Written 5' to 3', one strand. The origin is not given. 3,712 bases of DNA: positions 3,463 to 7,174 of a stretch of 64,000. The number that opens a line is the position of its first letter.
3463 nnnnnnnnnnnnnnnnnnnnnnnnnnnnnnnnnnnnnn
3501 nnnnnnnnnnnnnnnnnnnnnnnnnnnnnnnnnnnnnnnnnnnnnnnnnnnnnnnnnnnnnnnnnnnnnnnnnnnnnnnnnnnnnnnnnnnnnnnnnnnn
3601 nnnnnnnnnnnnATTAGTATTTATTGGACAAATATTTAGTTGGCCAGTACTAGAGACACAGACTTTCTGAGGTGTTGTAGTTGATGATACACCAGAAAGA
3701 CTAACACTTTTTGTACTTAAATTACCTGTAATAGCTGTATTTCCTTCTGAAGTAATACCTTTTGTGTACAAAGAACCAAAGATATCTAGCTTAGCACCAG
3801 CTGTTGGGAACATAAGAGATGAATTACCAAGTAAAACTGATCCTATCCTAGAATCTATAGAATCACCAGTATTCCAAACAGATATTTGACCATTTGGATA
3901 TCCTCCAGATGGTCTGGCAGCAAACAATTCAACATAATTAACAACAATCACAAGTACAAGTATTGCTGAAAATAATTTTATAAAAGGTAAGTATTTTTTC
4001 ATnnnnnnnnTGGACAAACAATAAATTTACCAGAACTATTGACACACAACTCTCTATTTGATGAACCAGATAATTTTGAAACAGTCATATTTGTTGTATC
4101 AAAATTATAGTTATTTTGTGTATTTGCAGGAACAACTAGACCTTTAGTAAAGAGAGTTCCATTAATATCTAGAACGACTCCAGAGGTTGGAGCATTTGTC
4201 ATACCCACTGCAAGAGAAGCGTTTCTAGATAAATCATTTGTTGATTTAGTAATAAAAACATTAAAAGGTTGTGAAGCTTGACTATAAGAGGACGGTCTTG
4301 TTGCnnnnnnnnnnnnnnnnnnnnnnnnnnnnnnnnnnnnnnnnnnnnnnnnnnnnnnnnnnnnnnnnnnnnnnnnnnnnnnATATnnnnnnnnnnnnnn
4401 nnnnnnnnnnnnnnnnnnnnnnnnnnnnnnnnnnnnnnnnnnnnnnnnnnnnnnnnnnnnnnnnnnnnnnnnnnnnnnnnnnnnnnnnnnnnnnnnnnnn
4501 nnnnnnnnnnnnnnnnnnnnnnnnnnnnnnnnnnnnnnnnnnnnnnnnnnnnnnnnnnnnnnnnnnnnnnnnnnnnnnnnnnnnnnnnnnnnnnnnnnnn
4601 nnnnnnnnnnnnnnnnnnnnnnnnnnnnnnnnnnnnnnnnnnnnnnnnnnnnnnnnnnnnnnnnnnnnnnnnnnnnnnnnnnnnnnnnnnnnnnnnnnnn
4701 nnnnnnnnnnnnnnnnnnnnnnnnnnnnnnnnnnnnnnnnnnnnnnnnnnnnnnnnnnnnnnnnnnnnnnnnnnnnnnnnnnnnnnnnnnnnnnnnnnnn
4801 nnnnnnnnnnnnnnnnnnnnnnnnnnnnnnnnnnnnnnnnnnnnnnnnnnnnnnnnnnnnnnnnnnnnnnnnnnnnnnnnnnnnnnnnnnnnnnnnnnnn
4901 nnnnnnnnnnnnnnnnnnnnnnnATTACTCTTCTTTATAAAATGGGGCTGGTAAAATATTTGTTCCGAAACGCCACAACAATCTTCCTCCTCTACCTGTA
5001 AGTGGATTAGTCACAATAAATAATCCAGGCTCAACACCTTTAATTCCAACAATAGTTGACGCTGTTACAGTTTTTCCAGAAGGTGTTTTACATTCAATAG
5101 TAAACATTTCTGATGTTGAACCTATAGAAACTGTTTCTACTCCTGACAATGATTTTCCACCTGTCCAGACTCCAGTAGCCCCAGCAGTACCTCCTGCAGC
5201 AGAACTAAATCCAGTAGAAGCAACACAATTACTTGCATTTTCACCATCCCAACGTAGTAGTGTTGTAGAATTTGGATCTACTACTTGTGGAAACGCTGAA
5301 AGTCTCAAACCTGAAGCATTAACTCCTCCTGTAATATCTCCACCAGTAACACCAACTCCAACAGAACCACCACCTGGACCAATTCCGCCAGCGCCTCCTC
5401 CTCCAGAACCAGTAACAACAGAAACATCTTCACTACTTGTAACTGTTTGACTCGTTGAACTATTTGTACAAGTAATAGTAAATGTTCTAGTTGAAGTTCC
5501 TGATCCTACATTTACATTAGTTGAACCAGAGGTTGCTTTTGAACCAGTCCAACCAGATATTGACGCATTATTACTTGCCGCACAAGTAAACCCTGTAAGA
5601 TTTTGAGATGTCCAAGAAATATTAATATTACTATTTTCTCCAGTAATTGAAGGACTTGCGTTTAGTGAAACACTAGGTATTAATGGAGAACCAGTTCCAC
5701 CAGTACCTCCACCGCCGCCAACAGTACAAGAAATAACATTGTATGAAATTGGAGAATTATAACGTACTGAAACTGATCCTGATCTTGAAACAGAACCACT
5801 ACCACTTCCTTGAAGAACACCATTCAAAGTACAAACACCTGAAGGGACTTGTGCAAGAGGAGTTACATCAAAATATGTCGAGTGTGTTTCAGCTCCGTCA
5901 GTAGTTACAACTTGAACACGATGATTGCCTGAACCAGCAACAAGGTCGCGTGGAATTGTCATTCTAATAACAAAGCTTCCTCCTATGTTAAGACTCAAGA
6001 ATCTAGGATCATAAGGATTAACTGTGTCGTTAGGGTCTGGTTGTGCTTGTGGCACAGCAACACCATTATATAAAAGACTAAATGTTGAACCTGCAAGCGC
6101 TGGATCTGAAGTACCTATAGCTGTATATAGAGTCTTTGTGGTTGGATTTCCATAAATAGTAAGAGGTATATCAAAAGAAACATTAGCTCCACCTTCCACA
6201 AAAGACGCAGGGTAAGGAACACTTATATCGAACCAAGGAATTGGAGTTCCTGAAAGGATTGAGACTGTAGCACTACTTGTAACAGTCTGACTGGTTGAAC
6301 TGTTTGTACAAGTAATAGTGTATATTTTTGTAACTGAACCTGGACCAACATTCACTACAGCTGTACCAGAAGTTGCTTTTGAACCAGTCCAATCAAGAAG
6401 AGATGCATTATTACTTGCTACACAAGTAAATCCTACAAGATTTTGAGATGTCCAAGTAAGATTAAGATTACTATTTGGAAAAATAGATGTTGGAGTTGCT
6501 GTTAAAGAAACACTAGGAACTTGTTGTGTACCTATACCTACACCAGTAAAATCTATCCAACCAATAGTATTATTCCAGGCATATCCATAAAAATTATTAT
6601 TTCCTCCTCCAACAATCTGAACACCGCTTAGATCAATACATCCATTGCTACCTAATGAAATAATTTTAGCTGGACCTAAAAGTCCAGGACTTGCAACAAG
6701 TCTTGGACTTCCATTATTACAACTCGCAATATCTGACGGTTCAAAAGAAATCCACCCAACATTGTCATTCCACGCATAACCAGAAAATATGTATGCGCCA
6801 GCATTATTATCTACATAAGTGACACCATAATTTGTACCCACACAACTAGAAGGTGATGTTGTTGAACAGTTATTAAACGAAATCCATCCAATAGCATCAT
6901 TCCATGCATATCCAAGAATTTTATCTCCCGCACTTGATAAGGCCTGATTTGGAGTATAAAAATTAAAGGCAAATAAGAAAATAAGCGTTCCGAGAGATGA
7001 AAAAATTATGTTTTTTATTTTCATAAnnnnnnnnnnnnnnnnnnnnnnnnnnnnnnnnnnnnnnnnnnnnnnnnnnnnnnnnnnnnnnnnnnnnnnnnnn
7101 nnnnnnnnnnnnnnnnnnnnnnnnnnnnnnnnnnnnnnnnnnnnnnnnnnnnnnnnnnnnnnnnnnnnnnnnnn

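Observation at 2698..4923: Three tandem paralogues sharing a C-terminal Cys-x(8-9)-Cys-Pro module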

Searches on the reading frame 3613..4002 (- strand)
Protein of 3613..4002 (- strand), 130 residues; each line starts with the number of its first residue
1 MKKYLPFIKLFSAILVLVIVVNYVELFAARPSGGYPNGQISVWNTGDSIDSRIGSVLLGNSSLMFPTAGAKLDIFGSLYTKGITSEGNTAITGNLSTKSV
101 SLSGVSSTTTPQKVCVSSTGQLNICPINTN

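Call 73: find_related_loci(query=A6, collection=metagenome_contigs, flank=10000)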
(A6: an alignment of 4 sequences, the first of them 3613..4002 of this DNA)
Query A6 (130 aa) in metagenome_contigs; peptide patterns used: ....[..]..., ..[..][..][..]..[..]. (x = any residue, [..] = any of these).
484 stretches matched a pattern, but none encodes a relative of the query by tblastn (E <= 1e-3).

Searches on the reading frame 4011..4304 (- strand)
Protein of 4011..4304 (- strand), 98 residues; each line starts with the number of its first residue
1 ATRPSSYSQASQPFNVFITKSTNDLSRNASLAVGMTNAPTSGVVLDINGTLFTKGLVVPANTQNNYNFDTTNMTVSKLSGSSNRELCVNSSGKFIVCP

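Call 31: search_protein_representatives(alignment_id=A3)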
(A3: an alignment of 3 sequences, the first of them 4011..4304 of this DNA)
Query: 3 sequences, 98 profile positions. Proteins with E-value up to 0.001 (for the whole library): 15; up to 1e-10: 4; up to 1e-30: 1. The best 15 are listed.
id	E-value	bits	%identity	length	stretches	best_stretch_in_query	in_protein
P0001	1.0e-42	160.3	-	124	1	1-98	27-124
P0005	4.3e-27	110.2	-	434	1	1-98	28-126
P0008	2.0e-23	98.5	-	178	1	3-98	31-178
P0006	1.2e-15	73.5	-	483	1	1-97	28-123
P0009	1.2e-08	51.1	-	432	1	20-97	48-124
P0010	5.4e-08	49.0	-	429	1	25-97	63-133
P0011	1.9e-06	44.0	-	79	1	1-53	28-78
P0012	2.5e-06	43.7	-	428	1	1-97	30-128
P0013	3.3e-06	43.2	-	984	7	8-61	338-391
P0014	3.5e-06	43.2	-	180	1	2-98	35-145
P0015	3.5e-05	40.0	-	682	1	21-97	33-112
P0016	6.0e-05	39.2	-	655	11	30-83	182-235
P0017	7.7e-05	38.9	-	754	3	36-69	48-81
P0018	8.1e-05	38.8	-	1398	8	11-62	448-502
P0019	5.8e-04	36.0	-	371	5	17-55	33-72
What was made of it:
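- On The new A/B/C module family defined here: An exhaustive search of 1.84 billion representatives found only ~10 true members (call 31).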

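Call 56: find_encoding_contigs(protein=P0012, flank=10000, max_places=2)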
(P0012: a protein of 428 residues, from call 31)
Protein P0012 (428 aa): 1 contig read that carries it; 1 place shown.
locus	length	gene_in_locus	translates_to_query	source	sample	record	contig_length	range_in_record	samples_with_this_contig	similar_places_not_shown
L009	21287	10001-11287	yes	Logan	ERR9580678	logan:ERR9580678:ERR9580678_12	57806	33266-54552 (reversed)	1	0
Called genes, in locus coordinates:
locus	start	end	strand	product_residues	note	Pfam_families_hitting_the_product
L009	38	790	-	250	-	PF00512:HisKA (weak), PF02518:HATPase_c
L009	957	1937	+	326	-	-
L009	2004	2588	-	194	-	PF00574:CLP_protease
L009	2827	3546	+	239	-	-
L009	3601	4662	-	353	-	PF05697:Trigger_N, PF05698:Trigger_C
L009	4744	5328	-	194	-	PF00719:Pyrophosphatase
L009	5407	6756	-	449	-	PF08529:NusA_N, PF13184:KH_NusA_1st, PF26594:KH_NusA_2nd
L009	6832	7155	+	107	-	-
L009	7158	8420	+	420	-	-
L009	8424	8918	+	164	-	-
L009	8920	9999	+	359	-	-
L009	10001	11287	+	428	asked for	-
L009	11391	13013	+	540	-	PF00041:fn3, PF18962:Por_Secre_tail (weak)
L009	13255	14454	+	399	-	PF00009:GTP_EFTU, PF03144:GTP_EFTU_D2, PF03143:GTP_EFTU_D3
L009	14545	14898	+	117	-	PF00338:Ribosomal_S10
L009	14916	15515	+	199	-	PF00297:Ribosomal_L3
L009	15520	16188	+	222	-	PF00573:Ribosomal_L4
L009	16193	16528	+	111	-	PF00276:Ribosomal_L23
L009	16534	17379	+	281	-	PF00181:Ribosomal_L2_N, PF03947:Ribosomal_L2_C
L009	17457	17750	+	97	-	-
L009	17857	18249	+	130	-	PF01219:DAGK_prokar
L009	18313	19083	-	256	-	-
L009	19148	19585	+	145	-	PF00203:Ribosomal_S19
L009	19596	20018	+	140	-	PF00237:Ribosomal_L22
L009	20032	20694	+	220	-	PF07650:KH_2, PF00189:Ribosomal_S3_C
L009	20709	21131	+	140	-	PF00252:Ribosomal_L16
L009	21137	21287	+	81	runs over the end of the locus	PF00366:Ribosomal_S17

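Call 57: find_encoding_contigs(protein=P0009, flank=10000, max_places=2)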
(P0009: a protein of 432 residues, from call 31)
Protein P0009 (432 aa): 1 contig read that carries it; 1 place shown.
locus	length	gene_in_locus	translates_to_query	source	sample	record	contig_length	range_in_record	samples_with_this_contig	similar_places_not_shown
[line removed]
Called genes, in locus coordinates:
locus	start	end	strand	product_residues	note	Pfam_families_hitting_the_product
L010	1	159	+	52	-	?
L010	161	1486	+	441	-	-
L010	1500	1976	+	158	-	-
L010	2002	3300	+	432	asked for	-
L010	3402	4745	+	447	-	PF18962:Por_Secre_tail (faint)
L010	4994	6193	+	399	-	PF00009:GTP_EFTU, PF03144:GTP_EFTU_D2, PF03143:GTP_EFTU_D3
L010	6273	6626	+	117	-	PF00338:Ribosomal_S10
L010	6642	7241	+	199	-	PF00297:Ribosomal_L3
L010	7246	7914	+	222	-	PF00573:Ribosomal_L4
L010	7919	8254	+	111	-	PF00276:Ribosomal_L23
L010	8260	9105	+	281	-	PF00181:Ribosomal_L2_N, PF03947:Ribosomal_L2_C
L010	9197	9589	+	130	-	PF01219:DAGK_prokar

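Call 58: find_encoding_contigs(protein=P0014, flank=10000, max_places=2)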
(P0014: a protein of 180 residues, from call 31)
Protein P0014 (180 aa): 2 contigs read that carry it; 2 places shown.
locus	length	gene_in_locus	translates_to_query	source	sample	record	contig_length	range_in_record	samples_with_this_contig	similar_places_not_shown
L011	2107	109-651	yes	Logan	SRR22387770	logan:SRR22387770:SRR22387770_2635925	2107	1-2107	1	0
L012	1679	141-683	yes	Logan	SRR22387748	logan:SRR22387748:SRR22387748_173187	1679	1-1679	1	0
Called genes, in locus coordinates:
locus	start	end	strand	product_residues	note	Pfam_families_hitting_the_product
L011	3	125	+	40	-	?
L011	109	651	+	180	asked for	-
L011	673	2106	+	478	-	?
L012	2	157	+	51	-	?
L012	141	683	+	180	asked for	-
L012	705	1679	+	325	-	?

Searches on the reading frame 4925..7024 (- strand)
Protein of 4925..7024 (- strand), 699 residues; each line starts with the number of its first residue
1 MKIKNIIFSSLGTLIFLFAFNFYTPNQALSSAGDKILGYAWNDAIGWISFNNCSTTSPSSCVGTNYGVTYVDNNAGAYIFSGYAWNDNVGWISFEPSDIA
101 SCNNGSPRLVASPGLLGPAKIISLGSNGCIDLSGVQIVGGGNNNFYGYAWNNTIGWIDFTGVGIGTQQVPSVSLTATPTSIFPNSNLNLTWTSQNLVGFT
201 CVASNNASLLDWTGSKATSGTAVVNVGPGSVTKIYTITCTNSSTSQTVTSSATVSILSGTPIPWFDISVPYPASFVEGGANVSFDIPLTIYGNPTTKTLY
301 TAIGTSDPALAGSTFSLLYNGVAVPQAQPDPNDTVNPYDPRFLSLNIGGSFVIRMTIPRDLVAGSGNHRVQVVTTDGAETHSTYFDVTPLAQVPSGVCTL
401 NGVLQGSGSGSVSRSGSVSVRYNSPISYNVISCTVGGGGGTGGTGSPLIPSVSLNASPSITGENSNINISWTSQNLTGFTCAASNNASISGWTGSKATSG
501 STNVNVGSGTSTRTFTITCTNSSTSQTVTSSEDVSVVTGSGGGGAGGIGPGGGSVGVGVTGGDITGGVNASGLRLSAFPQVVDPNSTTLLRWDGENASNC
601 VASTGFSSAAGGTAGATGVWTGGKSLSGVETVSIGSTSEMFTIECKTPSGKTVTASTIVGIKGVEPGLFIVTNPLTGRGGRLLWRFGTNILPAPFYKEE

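Call 3: search_protein_families(library=pfam, proteins=[window:4925-7024:-], max_evalue=1)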
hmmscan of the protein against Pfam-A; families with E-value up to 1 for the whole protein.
window:4925-7024:- (699 aa): 2 families
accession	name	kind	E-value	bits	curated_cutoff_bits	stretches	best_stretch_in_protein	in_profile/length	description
PF17786.7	Mannosidase_ig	-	0.12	13.4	23.4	0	208-242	22-56/91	Mannosidase Ig/CBM-like domain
PF17736.7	Ig_C17orf99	-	0.45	11.1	26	0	184-208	56-81/95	C17orf99 Ig domain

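Call 4: search_protein_families(library=ncbifam, proteins=[window:4925-7024:-], max_evalue=1)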
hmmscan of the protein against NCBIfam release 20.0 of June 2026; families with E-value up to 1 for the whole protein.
window:4925-7024:- (699 aa): 1 family
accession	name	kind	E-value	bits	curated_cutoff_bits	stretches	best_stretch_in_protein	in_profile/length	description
TIGR03696.1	Rhs_assc_core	domain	0.22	12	32.5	1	141-161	55-75/76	RHS repeat-associated core domain-containing protein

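Call 46: search_protein_families(library=phrogs, proteins=[window:4925-7024:-], max_evalue=0.1)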
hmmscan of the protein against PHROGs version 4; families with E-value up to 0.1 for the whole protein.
window:4925-7024:- (699 aa): 0 families

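Call 66: search_solved_structures(query=window:4925-7024:-, max_evalue=1)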
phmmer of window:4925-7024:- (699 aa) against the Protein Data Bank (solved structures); distinct sequences matched with E-value up to 1: 16.
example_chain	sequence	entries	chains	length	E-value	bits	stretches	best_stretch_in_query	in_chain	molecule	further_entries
6xnt_A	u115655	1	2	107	0.17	13.6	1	144-207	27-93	Carcinoembryonic antigen-related cell adhesion molecule 1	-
4qxw_A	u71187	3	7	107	0.23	13.1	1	144-204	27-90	Carcinoembryonic antigen-related cell adhesion molecule 1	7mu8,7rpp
6xno_A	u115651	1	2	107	0.23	13.1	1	144-204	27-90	Carcinoembryonic antigen-related cell adhesion molecule 1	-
4whd_A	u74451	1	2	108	0.24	13.1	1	144-204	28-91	Carcinoembryonic antigen-related cell adhesion molecule 1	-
5dzl_A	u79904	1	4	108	0.24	13.1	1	144-204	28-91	Carcinoembryonic antigen-related cell adhesion molecule 1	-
6aw2_A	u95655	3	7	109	0.24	13.1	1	144-204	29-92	Carcinoembryonic antigen-related cell adhesion molecule 1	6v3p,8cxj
23vf_E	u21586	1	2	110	0.25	13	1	144-204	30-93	Cell adhesion molecule CEACAM1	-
2gk2_A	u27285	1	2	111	0.25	13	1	144-204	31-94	Carcinoembryonic antigen-related cell adhesion molecule 1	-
6xo1_A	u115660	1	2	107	0.26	12.9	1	144-203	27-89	Carcinoembryonic antigen-related cell adhesion molecule 1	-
6xnw_A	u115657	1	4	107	0.27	12.9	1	144-204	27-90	Carcinoembryonic antigen-related cell adhesion molecule 1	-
6gbg_D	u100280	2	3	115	0.28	12.9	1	144-204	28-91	Carcinoembryonic antigen-related cell adhesion molecule 1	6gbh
5oqi_A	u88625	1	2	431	0.46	12.1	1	426-595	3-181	Beta-2-microglobulin,H-2 class I histocompatibility antigen, K-B alpha chain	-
5oqh_A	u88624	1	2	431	0.46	12.1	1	426-595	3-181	Beta-2-microglobulin,H-2 class I histocompatibility antigen, K-B alpha chain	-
5oqg_A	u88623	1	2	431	0.46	12.1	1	426-595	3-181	Beta-2-microglobulin,H-2 class I histocompatibility antigen, K-B alpha chain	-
5oqf_A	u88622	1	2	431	0.46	12.1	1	426-595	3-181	Beta-2-microglobulin,H-2 class I histocompatibility antigen, K-B alpha chain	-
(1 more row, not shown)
